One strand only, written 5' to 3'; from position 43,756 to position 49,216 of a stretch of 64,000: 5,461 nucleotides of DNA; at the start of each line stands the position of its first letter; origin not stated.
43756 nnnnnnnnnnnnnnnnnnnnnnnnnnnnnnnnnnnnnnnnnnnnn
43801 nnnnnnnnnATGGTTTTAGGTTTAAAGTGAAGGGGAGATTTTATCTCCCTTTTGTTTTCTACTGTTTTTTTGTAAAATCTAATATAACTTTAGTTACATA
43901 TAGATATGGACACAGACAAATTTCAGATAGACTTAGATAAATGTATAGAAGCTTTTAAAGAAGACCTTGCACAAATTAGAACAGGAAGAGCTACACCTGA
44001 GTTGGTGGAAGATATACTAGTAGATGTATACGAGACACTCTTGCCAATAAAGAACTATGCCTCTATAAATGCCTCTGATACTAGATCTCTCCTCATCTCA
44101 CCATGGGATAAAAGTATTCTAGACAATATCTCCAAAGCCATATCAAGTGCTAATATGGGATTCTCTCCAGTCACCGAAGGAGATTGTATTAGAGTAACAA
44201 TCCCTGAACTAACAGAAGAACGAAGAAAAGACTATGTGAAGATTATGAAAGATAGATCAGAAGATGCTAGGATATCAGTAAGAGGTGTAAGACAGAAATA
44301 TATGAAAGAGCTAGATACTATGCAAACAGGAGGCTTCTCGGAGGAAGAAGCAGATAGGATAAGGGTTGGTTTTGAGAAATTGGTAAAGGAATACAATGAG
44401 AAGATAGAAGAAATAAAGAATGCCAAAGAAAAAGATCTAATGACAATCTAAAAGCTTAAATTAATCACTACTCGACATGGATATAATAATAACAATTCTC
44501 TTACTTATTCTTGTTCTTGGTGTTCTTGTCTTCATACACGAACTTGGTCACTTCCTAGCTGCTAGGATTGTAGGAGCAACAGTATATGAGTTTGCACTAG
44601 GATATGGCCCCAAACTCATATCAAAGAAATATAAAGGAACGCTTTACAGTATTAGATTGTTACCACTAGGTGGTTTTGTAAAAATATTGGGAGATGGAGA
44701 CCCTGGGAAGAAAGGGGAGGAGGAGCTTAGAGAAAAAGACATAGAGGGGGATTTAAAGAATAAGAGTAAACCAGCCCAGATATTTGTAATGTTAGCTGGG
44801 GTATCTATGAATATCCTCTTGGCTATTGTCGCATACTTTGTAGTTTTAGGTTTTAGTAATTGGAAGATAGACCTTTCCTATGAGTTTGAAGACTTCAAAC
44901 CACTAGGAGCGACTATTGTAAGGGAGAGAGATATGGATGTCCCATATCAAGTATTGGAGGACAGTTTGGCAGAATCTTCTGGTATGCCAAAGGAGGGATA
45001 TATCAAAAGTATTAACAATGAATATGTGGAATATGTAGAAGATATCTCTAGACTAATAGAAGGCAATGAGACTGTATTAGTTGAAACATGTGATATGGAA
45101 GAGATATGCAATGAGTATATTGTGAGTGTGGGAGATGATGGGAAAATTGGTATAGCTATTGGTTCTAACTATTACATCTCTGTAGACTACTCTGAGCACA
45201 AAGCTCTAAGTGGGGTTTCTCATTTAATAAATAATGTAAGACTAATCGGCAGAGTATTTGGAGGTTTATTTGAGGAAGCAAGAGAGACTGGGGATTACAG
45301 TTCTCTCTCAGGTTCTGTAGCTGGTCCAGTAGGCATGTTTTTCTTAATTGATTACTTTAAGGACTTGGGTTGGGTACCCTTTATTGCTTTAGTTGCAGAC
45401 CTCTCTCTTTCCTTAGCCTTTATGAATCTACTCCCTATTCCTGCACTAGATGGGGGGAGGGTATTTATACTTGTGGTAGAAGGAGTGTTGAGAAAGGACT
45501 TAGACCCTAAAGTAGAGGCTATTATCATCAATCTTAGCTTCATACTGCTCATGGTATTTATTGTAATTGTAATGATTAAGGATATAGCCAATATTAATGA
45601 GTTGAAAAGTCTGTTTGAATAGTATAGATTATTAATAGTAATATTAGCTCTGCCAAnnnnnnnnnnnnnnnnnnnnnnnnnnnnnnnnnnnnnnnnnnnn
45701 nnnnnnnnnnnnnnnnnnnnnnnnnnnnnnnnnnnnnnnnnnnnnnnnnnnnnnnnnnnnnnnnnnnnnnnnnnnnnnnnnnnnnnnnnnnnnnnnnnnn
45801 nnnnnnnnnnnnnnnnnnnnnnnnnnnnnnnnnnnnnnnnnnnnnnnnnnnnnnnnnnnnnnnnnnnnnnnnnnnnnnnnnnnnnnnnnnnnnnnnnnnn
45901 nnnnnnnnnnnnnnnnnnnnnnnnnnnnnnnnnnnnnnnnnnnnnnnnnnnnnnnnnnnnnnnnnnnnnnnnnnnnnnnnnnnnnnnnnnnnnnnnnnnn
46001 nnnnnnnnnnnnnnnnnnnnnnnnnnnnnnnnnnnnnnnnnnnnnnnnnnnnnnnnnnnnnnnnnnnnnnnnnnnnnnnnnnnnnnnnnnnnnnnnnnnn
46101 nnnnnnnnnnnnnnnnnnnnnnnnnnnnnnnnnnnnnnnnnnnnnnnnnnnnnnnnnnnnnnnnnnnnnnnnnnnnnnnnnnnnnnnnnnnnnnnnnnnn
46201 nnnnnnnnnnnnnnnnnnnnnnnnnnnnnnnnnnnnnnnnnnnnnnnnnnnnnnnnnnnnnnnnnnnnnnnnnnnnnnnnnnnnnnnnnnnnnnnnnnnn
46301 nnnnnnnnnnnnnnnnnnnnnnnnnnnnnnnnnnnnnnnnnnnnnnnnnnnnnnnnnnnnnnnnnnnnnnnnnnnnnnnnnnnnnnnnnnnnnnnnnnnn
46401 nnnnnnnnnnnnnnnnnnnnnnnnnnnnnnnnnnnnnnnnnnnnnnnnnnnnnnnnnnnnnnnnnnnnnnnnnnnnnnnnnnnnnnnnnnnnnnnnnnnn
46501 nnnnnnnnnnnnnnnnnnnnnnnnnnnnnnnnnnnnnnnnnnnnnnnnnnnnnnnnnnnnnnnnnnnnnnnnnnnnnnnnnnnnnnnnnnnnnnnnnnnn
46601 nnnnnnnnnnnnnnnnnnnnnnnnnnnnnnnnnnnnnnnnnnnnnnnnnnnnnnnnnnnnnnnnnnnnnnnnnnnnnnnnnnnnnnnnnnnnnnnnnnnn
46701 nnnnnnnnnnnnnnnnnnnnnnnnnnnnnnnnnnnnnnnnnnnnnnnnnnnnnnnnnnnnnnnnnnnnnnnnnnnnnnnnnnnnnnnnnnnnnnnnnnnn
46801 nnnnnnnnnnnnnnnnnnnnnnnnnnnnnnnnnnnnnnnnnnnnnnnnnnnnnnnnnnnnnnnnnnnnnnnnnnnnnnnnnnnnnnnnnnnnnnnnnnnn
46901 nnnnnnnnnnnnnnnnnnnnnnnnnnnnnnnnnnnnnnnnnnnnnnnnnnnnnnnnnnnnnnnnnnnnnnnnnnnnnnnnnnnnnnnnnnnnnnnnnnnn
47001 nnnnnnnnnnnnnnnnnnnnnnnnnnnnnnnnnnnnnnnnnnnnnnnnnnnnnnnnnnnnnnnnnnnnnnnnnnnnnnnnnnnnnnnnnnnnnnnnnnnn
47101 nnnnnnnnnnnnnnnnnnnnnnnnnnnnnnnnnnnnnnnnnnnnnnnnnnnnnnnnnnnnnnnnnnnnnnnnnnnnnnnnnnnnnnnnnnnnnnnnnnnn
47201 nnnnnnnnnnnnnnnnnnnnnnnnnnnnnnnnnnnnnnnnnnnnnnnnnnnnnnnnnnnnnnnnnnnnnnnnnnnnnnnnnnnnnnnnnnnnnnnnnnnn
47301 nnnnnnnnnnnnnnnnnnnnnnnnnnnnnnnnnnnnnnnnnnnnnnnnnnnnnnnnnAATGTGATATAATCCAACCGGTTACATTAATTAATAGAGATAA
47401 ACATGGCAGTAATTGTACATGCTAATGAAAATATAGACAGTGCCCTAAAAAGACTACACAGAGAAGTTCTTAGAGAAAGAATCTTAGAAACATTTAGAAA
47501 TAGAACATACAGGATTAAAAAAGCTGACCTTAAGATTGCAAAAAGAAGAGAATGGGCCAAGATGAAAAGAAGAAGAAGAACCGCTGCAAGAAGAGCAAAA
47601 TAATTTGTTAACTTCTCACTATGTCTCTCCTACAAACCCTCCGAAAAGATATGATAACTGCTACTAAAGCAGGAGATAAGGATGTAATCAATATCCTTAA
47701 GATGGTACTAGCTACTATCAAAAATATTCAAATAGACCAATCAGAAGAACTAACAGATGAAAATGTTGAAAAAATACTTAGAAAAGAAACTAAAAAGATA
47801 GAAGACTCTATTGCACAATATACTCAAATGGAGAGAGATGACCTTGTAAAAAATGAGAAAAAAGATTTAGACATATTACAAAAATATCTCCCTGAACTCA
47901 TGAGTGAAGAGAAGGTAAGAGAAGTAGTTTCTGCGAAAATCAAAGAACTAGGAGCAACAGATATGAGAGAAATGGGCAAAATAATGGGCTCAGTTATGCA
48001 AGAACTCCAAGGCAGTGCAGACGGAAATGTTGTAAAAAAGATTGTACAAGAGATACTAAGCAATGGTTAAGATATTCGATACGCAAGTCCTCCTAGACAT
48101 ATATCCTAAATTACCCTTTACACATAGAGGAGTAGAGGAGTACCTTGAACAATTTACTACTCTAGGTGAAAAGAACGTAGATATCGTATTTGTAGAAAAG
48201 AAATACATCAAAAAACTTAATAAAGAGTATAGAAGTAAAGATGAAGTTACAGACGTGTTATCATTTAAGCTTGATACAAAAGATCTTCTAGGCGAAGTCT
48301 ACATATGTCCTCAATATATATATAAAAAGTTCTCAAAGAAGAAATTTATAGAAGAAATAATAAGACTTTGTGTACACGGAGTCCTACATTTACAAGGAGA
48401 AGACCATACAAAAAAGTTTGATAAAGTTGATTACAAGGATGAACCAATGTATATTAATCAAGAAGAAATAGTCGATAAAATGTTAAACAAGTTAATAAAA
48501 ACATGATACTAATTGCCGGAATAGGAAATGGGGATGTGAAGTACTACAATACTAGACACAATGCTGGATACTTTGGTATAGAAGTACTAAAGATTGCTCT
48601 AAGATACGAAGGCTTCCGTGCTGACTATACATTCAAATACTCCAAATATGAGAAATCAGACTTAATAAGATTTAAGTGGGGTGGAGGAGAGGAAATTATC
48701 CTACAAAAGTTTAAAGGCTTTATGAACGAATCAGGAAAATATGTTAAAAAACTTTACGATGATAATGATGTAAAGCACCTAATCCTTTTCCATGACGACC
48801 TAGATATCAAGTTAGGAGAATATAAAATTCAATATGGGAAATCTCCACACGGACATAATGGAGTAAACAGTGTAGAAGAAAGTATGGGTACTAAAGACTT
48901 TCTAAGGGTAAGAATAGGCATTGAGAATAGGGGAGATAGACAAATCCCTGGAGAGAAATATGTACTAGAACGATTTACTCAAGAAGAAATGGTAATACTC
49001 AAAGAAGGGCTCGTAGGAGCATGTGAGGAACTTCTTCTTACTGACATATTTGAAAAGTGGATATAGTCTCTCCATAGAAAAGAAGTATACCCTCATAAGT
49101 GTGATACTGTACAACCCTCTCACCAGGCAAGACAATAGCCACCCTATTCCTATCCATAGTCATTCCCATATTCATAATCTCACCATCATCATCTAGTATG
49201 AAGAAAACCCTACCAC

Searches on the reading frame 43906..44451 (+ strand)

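Call 60: search_protein_families(library=pfam, max_evalue=0.00001, proteins=[window:43906-44451:+])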
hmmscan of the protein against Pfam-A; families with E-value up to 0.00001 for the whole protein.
window:43906-44451:+ (181 aa): 1 family
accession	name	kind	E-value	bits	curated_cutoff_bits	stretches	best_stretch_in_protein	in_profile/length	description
PF01765.24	RRF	-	3.5e-50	170.5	29.7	1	17-179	1-164/164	Ribosome recycling factor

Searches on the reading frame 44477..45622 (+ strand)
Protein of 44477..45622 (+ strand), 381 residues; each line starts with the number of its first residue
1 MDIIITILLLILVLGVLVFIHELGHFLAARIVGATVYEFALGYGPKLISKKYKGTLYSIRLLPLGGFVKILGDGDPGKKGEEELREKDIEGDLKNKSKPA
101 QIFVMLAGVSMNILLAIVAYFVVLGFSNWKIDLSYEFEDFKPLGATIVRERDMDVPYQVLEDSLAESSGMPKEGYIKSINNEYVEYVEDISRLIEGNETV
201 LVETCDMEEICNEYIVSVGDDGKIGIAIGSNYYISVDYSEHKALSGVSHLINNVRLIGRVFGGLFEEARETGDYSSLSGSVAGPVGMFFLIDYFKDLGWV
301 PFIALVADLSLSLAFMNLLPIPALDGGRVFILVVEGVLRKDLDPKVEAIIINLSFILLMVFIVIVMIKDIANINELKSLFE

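Call 60: search_protein_families(library=pfam, max_evalue=0.00001, proteins=[window:44477-45622:+])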
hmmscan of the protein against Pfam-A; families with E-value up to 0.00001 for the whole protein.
window:44477-45622:+ (381 aa): 1 family
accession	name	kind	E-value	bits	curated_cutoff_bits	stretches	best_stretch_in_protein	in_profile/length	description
PF02163.28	Peptidase_M50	-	4e-50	170.6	27.2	1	10-360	2-220/221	Peptidase family M50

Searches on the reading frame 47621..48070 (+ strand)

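Call 60: search_protein_families(library=pfam, max_evalue=0.00001, proteins=[window:47621-48070:+])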
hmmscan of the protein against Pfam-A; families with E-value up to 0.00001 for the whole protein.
window:47621-48070:+ (149 aa): 1 family
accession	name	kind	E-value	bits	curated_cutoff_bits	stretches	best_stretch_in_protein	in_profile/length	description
PF09424.15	YqeY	-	2e-41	141.9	27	1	5-146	2-143/143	Yqey-like protein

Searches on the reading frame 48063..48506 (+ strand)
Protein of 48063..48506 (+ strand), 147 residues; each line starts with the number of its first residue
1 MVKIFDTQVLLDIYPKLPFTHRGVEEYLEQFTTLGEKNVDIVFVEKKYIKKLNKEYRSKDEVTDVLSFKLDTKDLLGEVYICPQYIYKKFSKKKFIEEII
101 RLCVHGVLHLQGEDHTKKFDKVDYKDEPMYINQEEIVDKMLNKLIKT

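Call 60: search_protein_families(library=pfam, max_evalue=0.00001, proteins=[window:48063-48506:+])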
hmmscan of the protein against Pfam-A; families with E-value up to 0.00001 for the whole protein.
window:48063-48506:+ (147 aa): 1 family
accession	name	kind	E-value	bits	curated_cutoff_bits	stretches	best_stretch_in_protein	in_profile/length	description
PF02130.23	YbeY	-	4.4e-25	88.5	25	1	24-137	15-126/129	Endoribonuclease YbeY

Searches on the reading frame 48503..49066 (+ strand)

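Call 60: search_protein_families(library=pfam, max_evalue=0.00001, proteins=[window:48503-49066:+])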
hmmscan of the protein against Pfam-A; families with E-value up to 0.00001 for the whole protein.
window:48503-49066:+ (187 aa): 1 family
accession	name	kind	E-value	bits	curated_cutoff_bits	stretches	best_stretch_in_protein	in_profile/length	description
PF01195.25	Pept_tRNA_hydro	-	1e-36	126.9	27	1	3-175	1-165/183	Peptidyl-tRNA hydrolase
